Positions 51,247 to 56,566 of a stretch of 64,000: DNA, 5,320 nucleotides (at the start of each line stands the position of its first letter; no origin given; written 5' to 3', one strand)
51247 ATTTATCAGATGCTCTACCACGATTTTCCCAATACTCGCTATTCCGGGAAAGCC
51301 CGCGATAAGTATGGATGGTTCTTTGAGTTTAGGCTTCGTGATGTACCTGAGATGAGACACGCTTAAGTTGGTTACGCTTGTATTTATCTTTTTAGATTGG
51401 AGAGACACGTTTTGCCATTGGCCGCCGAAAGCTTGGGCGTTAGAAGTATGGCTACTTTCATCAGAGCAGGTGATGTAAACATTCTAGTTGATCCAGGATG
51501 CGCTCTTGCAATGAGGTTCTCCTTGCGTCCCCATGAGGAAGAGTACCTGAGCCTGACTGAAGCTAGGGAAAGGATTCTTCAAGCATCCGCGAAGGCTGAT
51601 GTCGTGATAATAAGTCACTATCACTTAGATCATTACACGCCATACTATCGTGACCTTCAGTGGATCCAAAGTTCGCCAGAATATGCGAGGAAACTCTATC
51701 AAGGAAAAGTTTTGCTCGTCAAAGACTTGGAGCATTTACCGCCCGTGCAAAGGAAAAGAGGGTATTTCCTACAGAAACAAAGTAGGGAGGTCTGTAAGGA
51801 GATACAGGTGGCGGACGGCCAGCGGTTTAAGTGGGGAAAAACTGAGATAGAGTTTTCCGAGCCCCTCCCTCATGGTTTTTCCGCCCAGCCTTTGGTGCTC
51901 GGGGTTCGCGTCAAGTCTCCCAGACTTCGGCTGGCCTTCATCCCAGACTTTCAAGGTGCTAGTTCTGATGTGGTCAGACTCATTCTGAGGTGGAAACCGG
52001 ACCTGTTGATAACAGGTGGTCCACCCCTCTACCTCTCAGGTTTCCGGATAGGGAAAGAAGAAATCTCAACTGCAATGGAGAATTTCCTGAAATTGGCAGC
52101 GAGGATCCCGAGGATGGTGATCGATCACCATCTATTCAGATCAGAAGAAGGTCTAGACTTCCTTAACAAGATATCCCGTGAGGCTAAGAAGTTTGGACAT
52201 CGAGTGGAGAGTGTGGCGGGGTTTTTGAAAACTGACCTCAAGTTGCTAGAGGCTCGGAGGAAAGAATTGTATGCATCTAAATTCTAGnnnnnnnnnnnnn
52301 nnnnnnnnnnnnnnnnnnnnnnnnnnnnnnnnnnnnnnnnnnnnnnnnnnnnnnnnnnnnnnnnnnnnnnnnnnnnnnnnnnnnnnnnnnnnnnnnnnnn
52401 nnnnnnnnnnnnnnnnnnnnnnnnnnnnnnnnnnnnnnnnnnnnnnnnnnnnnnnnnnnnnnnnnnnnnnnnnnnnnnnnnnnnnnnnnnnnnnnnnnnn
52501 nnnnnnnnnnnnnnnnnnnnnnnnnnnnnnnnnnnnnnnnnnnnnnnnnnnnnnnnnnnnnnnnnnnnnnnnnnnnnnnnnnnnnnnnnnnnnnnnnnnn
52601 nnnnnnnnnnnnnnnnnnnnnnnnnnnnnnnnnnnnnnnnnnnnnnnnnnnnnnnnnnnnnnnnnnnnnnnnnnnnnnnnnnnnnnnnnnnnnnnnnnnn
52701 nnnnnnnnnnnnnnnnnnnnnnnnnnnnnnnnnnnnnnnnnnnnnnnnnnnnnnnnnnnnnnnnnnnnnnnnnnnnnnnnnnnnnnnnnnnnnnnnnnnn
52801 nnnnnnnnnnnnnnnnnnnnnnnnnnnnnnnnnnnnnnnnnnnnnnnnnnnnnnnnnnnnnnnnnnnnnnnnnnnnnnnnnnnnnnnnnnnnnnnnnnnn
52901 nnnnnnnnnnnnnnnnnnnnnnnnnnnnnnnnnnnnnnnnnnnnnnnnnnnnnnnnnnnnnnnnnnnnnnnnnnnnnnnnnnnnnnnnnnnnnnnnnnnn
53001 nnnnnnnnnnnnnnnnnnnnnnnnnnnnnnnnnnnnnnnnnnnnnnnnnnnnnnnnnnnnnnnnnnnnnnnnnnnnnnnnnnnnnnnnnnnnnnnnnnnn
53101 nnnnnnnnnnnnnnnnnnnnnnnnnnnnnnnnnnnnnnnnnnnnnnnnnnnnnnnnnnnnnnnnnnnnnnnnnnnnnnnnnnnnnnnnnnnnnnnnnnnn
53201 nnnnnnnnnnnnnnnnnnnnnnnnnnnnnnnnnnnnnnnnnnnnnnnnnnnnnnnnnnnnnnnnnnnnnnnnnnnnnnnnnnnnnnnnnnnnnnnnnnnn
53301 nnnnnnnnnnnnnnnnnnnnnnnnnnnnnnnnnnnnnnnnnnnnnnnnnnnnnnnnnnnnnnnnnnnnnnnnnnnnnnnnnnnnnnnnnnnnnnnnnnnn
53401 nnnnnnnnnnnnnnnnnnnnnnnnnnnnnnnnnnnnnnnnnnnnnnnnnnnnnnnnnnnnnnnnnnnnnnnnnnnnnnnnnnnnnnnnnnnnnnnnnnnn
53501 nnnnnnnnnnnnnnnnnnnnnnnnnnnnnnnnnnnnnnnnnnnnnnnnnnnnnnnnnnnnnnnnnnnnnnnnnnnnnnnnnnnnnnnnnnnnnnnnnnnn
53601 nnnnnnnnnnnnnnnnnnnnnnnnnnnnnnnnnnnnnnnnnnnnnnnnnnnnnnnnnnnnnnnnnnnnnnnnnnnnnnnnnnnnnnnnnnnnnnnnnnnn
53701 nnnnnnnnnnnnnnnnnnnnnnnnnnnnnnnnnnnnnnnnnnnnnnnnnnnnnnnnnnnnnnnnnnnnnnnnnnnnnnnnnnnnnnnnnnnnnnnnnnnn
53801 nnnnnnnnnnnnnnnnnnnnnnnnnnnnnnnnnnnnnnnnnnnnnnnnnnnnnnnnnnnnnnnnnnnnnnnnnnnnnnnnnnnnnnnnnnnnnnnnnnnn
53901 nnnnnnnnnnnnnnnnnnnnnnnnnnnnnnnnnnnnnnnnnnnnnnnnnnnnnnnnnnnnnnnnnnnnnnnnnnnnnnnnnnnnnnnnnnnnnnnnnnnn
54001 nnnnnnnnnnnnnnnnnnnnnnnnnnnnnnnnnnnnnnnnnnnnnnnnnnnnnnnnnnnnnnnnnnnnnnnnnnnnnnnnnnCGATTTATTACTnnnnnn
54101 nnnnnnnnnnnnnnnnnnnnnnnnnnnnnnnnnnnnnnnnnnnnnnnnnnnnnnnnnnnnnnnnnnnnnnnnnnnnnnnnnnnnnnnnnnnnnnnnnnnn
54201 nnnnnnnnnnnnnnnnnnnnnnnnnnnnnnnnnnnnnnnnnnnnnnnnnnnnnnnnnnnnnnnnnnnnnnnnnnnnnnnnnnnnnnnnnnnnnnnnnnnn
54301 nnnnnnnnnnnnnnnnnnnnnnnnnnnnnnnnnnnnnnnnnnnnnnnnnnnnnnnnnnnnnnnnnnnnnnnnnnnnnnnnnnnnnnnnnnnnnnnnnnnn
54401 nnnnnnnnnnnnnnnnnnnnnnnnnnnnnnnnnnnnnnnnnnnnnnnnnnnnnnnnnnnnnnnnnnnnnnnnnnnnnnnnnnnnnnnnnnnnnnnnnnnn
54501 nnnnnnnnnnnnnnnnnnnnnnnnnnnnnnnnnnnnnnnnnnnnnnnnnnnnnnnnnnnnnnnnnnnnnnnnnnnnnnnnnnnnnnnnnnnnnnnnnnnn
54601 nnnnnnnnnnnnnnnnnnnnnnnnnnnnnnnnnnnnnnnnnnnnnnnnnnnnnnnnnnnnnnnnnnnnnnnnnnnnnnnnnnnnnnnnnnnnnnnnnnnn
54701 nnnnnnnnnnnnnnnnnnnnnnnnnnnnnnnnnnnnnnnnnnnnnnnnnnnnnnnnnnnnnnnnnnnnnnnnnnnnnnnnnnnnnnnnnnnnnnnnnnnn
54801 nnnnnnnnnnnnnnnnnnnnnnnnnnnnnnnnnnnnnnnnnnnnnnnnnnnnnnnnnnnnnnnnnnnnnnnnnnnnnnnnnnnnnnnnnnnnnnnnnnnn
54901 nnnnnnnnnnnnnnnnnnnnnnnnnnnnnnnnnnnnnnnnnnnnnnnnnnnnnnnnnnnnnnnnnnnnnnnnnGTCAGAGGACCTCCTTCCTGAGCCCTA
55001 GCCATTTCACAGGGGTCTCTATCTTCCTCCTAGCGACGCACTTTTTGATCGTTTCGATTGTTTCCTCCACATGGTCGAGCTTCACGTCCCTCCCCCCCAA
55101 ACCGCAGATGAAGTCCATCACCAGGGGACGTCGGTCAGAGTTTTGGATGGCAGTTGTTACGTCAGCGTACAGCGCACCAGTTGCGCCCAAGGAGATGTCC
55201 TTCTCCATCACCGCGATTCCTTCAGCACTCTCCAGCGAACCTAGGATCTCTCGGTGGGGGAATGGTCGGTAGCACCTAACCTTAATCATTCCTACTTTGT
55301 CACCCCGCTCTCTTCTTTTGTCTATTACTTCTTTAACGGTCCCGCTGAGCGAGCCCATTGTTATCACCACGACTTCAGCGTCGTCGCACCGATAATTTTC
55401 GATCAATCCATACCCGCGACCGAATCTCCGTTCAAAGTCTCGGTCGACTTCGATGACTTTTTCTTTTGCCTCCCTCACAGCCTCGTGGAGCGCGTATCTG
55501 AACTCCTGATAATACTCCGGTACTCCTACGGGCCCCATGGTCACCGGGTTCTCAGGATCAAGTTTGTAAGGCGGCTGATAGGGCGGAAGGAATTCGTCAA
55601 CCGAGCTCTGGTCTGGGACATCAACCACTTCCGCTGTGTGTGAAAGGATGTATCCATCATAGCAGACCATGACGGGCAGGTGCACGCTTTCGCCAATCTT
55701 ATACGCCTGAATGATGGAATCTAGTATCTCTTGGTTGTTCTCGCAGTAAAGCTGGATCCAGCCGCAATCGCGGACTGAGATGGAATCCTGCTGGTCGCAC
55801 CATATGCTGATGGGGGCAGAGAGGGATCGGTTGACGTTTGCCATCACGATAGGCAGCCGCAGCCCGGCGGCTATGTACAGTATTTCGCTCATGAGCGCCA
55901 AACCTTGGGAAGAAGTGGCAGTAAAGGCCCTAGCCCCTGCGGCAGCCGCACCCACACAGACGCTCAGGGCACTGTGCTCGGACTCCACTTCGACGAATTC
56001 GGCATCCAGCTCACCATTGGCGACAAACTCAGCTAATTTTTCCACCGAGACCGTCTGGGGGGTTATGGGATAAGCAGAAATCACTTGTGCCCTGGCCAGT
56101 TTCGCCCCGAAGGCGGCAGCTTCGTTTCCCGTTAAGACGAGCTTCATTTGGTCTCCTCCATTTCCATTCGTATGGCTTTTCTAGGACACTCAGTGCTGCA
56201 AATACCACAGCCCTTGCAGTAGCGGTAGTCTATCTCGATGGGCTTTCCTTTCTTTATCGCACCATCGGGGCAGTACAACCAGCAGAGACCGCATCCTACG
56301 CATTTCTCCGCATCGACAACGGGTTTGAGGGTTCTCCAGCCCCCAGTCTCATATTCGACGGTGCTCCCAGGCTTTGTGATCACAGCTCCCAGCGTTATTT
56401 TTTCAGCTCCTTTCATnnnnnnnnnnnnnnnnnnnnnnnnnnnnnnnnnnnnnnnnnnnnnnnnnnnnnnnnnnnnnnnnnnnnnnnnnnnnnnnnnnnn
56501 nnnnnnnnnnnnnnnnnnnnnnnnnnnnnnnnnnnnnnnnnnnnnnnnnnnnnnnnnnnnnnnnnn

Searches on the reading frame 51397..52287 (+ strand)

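Call 35: search_protein_families(library=pfam, proteins=[window:51397-52287:+])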
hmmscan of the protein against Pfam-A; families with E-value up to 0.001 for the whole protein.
window:51397-52287:+ (296 aa): 3 families
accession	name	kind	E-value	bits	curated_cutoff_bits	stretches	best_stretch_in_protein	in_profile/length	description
PF12706.13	Lactamase_B_2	-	1.3e-07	31.9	27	1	28-205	2-161/200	Beta-lactamase superfamily domain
PF00753.33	Lactamase_B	-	5.3e-06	26.9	22.7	1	17-80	6-57/196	Metallo-beta-lactamase superfamily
PF13483.12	Lactamase_B_3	-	0.00021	21.7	24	1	21-82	11-52/160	Beta-lactamase superfamily domain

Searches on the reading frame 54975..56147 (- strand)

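Call 35: search_protein_families(library=pfam, proteins=[window:54975-56147:-])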
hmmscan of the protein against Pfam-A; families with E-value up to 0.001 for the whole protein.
window:54975-56147:- (390 aa): 3 families
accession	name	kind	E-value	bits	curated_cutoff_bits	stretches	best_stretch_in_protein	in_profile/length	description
PF01855.24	POR_N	-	4.5e-78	262.6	27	1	14-234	2-229/231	Pyruvate flavodoxin/ferredoxin oxidoreductase, thiamine diP-bdg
PF17147.9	PFOR_II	-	1.9e-30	105.7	27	1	257-360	1-102/102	Pyruvate:ferredoxin oxidoreductase core domain II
PF02780.25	Transketolase_C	-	0.00031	21.1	25.9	1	253-329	6-82/124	Transketolase, C-terminal domain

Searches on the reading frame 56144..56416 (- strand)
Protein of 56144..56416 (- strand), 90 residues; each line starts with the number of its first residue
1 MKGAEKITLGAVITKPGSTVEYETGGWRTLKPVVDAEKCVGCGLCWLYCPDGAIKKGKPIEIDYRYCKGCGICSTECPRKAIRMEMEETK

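Call 36: search_protein_families(library=pfam, proteins=[window:56144-56416:-])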
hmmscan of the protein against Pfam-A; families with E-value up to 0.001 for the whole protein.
window:56144-56416:- (90 aa): 13 families
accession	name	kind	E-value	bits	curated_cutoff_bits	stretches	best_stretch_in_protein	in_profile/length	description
PF00037.32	Fer4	-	5.5e-16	58.1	21.1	2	32-55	1-24/24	4Fe-4S binding domain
PF12838.12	Fer4_7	-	9.4e-13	48.9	27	2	38-81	1-52/52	4Fe-4S dicluster domain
PF12837.12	Fer4_6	-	4.8e-12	45.7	25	2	31-54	1-24/24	4Fe-4S binding domain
PF13237.11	Fer4_10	-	1.4e-10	41.4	25.5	2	31-78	1-53/53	4Fe-4S dicluster domain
PF14697.11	Fer4_21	-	3.1e-10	40.5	35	1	33-84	2-59/59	4Fe-4S dicluster domain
PF12797.12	Fer4_2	-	1.4e-09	37.7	24.5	2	31-50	2-21/22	4Fe-4S binding domain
PF13187.11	Fer4_9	-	1.6e-09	38.1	27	1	38-82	1-52/52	4Fe-4S dicluster domain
PF13484.11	Fer4_16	-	7.7e-08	33.4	30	0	38-66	1-28/66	4Fe-4S double cluster binding domain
PF25160.1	LdpA_Fe-S-bd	-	3e-06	27.4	27.6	0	34-56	23-45/49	LdpA Fe-S cluster-binding domain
PF13534.11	Fer4_17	-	6.4e-06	27.1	22.2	0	35-52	42-59/61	4Fe-4S dicluster domain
PF13459.11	Fer4_15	-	2.6e-05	25.3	22.4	0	33-51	2-20/66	4Fe-4S single cluster domain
PF17179.9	Fer4_22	-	0.00041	21.6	27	0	33-51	75-93/95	4Fe-4S dicluster domain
PF12800.12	Fer4_4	-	0.00081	20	24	0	37-52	2-17/17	4Fe-4S binding domain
